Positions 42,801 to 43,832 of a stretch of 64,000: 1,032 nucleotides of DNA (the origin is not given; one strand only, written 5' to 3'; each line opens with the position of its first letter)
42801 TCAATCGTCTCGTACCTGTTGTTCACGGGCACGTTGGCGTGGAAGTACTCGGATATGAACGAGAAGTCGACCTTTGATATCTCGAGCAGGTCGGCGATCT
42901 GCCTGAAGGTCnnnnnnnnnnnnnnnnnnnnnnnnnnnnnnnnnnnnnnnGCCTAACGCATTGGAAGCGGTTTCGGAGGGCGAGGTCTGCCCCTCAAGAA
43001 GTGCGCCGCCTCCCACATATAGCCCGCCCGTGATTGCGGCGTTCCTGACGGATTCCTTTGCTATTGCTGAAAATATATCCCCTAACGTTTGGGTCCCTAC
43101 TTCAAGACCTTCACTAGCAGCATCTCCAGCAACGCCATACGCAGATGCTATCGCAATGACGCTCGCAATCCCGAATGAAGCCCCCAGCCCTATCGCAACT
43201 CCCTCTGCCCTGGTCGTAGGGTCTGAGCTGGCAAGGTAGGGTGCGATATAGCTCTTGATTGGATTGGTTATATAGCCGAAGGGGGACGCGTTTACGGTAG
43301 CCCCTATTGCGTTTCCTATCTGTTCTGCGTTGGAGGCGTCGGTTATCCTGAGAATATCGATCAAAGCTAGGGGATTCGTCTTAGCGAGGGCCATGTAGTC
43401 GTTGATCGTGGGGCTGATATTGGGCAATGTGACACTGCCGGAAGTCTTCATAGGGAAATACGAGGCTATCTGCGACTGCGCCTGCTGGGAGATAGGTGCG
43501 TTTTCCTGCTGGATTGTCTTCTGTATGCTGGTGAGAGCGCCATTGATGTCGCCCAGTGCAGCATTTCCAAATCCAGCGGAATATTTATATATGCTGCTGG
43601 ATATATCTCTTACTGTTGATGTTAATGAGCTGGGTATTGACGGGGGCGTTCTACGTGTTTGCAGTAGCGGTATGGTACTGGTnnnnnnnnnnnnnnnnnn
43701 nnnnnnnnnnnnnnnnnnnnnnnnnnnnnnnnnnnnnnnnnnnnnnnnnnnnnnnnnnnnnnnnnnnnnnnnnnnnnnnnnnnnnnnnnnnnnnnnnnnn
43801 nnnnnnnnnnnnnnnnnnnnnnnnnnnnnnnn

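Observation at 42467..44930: DHH/DHHA1 phosphoesterase gene interrupted just after its DHH motif by about 1.5 kb of frame-compatible, compositionally foreign coding sequence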

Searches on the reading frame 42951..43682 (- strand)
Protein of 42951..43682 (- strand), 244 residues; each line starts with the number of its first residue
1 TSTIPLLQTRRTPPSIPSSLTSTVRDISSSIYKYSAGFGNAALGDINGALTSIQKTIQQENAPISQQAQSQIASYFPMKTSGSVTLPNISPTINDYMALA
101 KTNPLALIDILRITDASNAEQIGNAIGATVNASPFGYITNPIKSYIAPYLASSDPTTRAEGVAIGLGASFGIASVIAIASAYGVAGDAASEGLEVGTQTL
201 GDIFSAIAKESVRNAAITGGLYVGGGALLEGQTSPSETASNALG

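Call 29: find_related_loci(query=A2, collection=genome_contigs, flank=10000)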
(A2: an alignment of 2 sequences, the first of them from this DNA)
Query A2 (244 aa) in genome_contigs; peptide patterns used: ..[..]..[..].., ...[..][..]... (x = any residue, [..] = any of these).
66 stretches matched a pattern, but none encodes a relative of the query by tblastn (E <= 1e-3).

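Call 30: find_related_loci(query=A2, collection=viral_contigs, flank=10000)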
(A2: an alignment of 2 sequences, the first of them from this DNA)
Query A2 (244 aa) in viral_contigs; peptide patterns used: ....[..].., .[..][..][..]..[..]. (x = any residue, [..] = any of these).
163 stretches matched a pattern, but none encodes a relative of the query by tblastn (E <= 1e-3).

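Call 31: find_related_loci(query=A2, collection=metagenome_contigs, flank=10000)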
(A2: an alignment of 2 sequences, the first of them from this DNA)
Query A2 (244 aa) in metagenome_contigs; peptide patterns used: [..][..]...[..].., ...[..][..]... (x = any residue, [..] = any of these).
413 stretches matched a pattern; 1 encode a relative of the query (tblastn E <= 1e-3); 1 distinct loci.
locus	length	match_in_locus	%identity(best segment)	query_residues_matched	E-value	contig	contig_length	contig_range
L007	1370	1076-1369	96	1-98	2e-59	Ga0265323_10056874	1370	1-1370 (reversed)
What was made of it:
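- Tried and rejected: The single metagenome scan gave only the 1.37-kb L007 (call 31).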

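Call 36: find_homologous_proteins(query=A2, max_evalue=0.001)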
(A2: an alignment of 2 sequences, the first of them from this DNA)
Query A2 (2 sequences): 8000 candidates shared short words with the query, none scored E <= 0.001.
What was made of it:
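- Tried and rejected: A third such search, with the conserved-module alignment A2, returned nothing, not even the known members, and was wasted (call 36).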
